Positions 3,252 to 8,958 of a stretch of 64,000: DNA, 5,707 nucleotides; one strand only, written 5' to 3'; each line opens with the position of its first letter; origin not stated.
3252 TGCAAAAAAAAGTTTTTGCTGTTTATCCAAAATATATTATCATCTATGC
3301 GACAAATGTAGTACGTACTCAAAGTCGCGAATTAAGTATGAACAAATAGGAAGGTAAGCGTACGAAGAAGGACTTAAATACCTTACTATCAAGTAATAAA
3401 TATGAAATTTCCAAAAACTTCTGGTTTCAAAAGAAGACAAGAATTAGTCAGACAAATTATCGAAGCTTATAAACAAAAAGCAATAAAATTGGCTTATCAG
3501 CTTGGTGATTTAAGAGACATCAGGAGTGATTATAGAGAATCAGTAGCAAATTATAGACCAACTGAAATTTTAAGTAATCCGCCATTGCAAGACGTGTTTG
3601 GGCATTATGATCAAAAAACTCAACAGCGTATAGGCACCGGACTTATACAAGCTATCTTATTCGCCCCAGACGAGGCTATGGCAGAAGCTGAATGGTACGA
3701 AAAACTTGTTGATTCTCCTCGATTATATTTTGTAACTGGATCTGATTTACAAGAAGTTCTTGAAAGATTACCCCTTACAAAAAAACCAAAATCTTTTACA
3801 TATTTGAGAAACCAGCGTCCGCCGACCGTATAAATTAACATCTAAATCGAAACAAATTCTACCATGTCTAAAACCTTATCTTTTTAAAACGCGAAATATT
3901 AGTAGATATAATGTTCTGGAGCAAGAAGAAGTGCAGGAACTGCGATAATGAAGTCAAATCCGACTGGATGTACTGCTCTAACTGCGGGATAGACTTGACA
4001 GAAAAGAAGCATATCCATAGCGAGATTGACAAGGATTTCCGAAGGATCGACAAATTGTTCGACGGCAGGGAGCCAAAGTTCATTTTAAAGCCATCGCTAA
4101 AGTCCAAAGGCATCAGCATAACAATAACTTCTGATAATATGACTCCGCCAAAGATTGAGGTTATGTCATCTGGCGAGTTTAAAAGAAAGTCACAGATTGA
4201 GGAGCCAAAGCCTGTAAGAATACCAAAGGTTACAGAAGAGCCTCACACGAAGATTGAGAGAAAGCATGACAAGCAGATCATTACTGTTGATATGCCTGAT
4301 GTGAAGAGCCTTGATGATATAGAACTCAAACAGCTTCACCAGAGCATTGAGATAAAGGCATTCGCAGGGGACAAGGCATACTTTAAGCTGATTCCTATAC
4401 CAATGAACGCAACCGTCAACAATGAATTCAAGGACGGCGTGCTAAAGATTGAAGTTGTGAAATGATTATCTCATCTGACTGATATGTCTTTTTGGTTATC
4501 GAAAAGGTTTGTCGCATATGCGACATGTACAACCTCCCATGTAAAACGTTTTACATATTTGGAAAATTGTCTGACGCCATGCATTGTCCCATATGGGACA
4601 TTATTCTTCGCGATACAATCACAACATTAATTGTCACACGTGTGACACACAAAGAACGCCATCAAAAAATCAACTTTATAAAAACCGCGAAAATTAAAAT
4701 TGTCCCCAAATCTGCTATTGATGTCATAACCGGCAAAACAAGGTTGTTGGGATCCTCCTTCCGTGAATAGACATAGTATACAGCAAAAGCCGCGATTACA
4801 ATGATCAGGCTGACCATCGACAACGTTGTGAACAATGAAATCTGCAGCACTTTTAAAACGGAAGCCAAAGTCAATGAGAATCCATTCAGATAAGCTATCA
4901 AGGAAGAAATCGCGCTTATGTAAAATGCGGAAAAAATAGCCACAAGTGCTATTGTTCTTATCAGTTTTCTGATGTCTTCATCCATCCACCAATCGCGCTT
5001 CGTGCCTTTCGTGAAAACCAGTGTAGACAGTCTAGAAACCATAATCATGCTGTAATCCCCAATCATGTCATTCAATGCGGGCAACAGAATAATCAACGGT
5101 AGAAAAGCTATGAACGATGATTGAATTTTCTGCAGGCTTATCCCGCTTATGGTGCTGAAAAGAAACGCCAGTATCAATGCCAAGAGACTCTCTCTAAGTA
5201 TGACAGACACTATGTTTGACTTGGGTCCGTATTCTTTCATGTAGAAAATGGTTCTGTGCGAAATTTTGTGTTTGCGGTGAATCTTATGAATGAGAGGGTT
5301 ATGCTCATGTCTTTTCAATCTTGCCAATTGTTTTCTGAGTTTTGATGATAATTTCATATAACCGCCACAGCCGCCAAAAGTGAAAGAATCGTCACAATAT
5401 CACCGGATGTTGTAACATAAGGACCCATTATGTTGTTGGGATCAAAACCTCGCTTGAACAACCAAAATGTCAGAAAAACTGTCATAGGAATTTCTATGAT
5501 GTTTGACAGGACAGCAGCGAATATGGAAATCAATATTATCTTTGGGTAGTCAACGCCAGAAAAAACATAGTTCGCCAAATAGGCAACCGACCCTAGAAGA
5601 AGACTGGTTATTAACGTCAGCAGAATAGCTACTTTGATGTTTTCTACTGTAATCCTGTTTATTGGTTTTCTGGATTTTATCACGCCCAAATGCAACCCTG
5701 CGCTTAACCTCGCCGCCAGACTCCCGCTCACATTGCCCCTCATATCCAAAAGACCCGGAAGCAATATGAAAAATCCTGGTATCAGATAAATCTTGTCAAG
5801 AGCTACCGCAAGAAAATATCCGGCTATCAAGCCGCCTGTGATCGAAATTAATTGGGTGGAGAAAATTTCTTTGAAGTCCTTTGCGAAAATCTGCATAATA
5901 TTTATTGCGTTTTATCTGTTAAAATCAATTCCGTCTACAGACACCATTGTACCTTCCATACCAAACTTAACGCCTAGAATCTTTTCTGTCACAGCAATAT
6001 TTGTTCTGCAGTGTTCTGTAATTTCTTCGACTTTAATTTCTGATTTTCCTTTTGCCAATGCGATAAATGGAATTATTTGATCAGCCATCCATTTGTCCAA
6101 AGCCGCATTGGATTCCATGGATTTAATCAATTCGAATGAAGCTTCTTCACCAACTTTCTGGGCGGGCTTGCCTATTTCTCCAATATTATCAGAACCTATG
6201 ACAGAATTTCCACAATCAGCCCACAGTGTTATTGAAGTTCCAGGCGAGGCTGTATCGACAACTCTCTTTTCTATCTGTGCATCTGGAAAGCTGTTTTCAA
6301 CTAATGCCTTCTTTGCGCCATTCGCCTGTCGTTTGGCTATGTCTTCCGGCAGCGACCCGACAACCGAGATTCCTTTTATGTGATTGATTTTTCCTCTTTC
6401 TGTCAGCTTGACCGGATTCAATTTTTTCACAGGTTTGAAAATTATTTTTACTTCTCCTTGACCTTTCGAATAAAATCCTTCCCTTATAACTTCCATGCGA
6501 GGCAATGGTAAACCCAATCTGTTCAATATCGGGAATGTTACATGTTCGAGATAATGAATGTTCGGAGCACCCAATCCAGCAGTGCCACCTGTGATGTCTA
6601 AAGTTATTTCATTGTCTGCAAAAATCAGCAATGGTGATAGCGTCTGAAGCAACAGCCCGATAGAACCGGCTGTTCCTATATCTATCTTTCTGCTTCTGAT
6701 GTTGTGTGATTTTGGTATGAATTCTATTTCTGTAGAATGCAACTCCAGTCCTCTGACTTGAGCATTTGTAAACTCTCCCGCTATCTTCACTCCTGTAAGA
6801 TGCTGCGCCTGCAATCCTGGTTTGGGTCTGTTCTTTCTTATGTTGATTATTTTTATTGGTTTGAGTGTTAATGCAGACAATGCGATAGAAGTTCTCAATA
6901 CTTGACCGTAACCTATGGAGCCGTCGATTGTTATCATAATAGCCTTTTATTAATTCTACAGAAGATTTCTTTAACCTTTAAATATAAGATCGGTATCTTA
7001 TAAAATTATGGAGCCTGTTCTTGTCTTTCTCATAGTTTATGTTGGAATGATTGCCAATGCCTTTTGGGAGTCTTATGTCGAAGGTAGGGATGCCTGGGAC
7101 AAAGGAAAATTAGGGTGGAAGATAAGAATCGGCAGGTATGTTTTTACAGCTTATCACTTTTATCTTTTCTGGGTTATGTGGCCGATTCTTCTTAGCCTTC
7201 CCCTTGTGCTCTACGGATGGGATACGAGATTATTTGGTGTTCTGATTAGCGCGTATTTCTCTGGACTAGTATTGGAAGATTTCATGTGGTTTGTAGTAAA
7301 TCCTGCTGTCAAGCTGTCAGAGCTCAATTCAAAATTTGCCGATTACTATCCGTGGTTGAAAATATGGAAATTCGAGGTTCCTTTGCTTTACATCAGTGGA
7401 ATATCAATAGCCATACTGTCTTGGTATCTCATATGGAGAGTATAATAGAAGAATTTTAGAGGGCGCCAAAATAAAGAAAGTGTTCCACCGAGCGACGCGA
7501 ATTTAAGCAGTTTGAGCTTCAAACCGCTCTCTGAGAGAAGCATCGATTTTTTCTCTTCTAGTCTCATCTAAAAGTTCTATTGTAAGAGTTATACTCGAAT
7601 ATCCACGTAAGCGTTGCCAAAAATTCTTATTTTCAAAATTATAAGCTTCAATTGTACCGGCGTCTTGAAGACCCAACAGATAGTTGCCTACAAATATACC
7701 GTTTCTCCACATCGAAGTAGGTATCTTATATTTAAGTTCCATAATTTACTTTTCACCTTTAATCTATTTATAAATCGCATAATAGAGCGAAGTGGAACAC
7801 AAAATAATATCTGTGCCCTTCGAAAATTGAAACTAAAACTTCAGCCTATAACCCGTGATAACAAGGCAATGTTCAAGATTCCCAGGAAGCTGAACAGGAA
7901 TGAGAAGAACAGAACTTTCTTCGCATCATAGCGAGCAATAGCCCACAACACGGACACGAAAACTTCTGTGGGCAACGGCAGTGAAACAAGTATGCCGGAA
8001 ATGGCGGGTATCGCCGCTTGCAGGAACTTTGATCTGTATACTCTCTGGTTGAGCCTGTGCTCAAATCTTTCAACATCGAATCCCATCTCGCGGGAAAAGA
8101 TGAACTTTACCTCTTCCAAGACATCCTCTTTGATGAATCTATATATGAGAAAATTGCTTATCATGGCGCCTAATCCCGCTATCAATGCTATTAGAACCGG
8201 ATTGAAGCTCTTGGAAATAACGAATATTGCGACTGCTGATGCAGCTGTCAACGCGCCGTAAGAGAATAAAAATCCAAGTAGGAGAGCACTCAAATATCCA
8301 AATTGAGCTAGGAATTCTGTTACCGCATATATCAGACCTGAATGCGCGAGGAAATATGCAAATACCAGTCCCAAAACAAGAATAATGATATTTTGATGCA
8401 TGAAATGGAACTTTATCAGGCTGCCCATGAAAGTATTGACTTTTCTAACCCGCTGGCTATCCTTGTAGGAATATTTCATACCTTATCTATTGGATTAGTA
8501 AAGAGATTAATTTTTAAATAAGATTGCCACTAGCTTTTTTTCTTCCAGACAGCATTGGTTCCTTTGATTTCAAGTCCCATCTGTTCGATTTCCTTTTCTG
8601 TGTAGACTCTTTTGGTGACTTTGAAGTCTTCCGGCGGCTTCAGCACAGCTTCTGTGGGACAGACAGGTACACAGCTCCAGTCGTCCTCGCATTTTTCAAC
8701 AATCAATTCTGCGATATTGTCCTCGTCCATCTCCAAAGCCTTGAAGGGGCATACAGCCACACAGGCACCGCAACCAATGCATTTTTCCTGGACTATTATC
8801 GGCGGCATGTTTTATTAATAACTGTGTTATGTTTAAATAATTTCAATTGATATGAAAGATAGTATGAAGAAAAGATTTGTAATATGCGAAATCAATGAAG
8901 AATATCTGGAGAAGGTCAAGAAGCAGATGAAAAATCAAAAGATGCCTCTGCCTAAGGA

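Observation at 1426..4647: Family of perfect 14-18 bp palindromes (TGTC-N8-GACA type) concentrated in three intergenic regions near the primase/ribosomal genes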

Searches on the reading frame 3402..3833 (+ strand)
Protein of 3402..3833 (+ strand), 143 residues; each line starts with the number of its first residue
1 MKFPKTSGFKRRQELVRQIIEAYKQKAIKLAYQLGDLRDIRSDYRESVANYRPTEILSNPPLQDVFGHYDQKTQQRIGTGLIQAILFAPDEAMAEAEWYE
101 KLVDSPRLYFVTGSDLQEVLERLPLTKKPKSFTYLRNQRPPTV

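Call 8: search_protein_families(library=pfam, proteins=[window:3402-3833:+], max_evalue=0.01)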
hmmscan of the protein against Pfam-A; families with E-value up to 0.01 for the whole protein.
window:3402-3833:+ (143 aa): 0 families

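Call 35: search_protein_families(library=phrogs, proteins=[window:3402-3833:+], max_evalue=0.1)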
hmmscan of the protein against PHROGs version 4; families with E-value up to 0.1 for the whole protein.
window:3402-3833:+ (143 aa): 0 families

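Call 82: search_solved_structures(query=window:3402-3833:+, max_evalue=10)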
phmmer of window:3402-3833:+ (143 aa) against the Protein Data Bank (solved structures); distinct sequences matched with E-value up to 10: 8.
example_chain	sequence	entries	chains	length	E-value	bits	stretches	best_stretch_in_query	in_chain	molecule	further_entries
8r8n_A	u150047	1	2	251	0.0034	20.6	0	8-46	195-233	HalluTIM2-2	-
7osu_A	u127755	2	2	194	0.022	17.9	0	13-46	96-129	sTIM11noCys-SB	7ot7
7a8s_A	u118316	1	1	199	0.035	17.3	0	13-46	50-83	sTIM11_h3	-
6yqy_A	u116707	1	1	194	0.048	16.8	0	13-46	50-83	de novo designed TIM barrel sTIM11noCys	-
8r8o_A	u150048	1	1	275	0.089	16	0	10-46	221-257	HalluTIM3-1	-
5bvl_A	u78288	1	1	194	0.092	15.9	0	13-46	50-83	designed TIM barrel sTIM11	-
9y6s_4T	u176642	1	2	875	0.68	13.1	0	10-49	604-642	Coiled-coil domain-containing protein 40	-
3e60_A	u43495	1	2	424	0.68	13.1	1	68-102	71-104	3-oxoacyl-[acyl-carrier-protein ] synthase II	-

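Call 105: predict_structure(protein=window:3402-3833:+)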
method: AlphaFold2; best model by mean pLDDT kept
length: 143 residues; sequences in the alignment: 1
mean_pLDDT: 46.2   pTM: 0.37
mean pLDDT of the five models: 46.2, 43.9, 43.8, 43.2, 42.3
residues with pLDDT >= 90: 0; 70-90: 4; 50-70: 53; < 50: 86
segments of 3 or more residues with pLDDT < 50: 1-6, 11-13, 27-46, 89-143
pLDDT, mean of each block of 10 residues (from residue 1): 41 51 48 39 50 62 65 65 56 41 34 36 33 30 32
secondary structure, 60 per line:
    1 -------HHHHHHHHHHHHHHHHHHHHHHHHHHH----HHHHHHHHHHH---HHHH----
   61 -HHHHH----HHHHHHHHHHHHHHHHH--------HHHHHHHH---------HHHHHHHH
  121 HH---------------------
elements in order: H8-34 H39-49 H53-56 H62-66 H71-87 H96-103 H113-122

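Call 109: search_protein_representatives(protein=window:3402-3833:+)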
Query: 143 residues. Proteins with E-value up to 0.001 (for the whole library): 3; up to 1e-10: 1; up to 1e-30: 1. The best 3 are listed.
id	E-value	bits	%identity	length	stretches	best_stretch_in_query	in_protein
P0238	2.2e-89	312.6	100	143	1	1-143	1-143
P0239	8.3e-09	51.7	49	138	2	2-30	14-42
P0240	7.0e-04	35.8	30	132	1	10-132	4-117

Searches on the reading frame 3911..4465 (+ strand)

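Call 8: search_protein_families(library=pfam, proteins=[window:3911-4465:+], max_evalue=0.01)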
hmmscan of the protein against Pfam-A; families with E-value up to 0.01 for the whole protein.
window:3911-4465:+ (184 aa): 4 families
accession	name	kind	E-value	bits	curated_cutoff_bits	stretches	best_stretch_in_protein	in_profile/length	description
PF13240.11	Zn_Ribbon_1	-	1.4e-05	25.1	25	1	7-27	1-21/23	zinc-ribbon domain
PF13248.11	Zn_ribbon_3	-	0.00028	20.7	27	1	4-29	1-26/26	zinc-ribbon domain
PF12773.13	DZR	-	0.0015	19.1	27.3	1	6-26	25-45/45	Double zinc ribbon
PF17032.10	Zn_ribbon_15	-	0.0024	19.1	28.9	1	5-26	52-73/73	zinc-ribbon family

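Call 35: search_protein_families(library=phrogs, proteins=[window:3911-4465:+], max_evalue=0.1)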
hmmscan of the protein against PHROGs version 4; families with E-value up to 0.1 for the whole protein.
window:3911-4465:+ (184 aa): 10 families
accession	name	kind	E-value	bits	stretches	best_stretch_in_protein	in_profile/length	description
phrog_2546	-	unknown function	7.7e-05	24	1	7-59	2-39/180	-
phrog_16564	-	unknown function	0.00033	21.5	1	6-34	95-123/154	-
phrog_22898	-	unknown function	0.00081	20.5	1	6-38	2-34/163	-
phrog_8436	-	unknown function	0.0013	19.8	1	5-42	63-102/110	-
phrog_23450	-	unknown function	0.0043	18.1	1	6-44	52-86/143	-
phrog_38469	-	unknown function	0.0062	17.3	1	5-27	213-235/272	-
phrog_4852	-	unknown function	0.017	15.8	1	5-75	13-84/194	-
phrog_10292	-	unknown function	0.027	15.4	1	6-29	4-27/136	-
phrog_6586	-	unknown function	0.028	15.3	1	7-34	5-32/129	-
phrog_19315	-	unknown function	0.028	14.4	1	6-31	259-285/348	-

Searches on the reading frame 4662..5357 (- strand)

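Call 8: search_protein_families(library=pfam, proteins=[window:4662-5357:-], max_evalue=0.01)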
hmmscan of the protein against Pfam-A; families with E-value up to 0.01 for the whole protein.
window:4662-5357:- (231 aa): 1 family
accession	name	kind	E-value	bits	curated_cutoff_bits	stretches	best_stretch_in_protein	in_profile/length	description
PF01769.21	MgtE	-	4.1e-11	43.7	27.6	1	93-225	2-124/125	Divalent cation transporter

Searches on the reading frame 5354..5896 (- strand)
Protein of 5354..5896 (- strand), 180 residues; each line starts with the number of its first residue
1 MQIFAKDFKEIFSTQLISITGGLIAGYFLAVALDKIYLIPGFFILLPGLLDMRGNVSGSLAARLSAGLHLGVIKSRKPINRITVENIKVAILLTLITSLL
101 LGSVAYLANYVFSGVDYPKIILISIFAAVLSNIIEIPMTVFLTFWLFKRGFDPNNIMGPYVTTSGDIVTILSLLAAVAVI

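Call 8: search_protein_families(library=pfam, proteins=[window:5354-5896:-], max_evalue=0.01)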
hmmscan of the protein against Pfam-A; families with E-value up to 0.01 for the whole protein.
window:5354-5896:- (180 aa): 1 family
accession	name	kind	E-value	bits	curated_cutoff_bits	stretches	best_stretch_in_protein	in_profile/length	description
PF01769.21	MgtE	-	2.3e-23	83.2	27.6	1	47-175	2-124/125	Divalent cation transporter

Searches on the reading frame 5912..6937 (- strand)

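Call 8: search_protein_families(library=pfam, proteins=[window:5912-6937:-], max_evalue=0.01)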
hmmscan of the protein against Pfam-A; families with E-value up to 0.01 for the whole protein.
window:5912-6937:- (341 aa): 2 families
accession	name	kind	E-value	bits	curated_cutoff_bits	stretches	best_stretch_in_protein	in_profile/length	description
PF01137.26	RTC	-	4.3e-74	248.9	27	1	11-326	6-220/221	RNA 3'-terminal phosphate cyclase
PF05189.18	RTC_insert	-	7.6e-20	71.7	23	1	179-274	1-101/102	RNA 3'-terminal phosphate cyclase (RTC), insert domain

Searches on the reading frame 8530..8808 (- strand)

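Call 50: search_protein_families(library=pfam, proteins=[window:8530-8808:-], max_evalue=0.01)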
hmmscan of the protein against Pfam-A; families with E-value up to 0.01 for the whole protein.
window:8530-8808:- (92 aa): 16 families
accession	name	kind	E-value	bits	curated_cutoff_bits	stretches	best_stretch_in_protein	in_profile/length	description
PF00037.32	Fer4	-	1.2e-13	50.7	21.1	2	3-26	1-24/24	4Fe-4S binding domain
PF13237.11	Fer4_10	-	1.9e-10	40.9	25.5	1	4-51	3-53/53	4Fe-4S dicluster domain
PF12838.12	Fer4_7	-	3.4e-10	40.7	27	1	9-54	1-52/52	4Fe-4S dicluster domain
PF14697.11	Fer4_21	-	4e-09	36.9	35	1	5-54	3-56/59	4Fe-4S dicluster domain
PF25160.1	LdpA_Fe-S-bd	-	5.1e-09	36.2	27.6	1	5-27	23-45/49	LdpA Fe-S cluster-binding domain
PF13187.11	Fer4_9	-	8.4e-09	35.8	27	2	9-54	1-51/52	4Fe-4S dicluster domain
PF13484.11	Fer4_16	-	1e-08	36.3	30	1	9-31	1-23/66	4Fe-4S double cluster binding domain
PF12837.12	Fer4_6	-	1.3e-08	34.8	25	1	5-25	4-24/24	4Fe-4S binding domain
PF12797.12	Fer4_2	-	1.1e-07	31.8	24.5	1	2-22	2-22/22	4Fe-4S binding domain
PF12798.12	Fer4_3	-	2.6e-05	25.1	27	1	10-24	1-15/15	4Fe-4S binding domain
PF12800.12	Fer4_4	-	2.9e-05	24.5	24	1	8-22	2-16/17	4Fe-4S binding domain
PF13183.11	Fer4_8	-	0.00032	21.6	27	0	8-26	3-21/68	4Fe-4S dicluster domain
PF13459.11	Fer4_15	-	0.00083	20.5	22.4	1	7-42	5-39/66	4Fe-4S single cluster domain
PF13534.11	Fer4_17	-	0.00089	20.2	22.2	0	9-25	1-17/61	4Fe-4S dicluster domain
PF13370.11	Fer4_13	-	0.0067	17.5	24.5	0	8-42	4-37/58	4Fe-4S single cluster domain of Ferredoxin I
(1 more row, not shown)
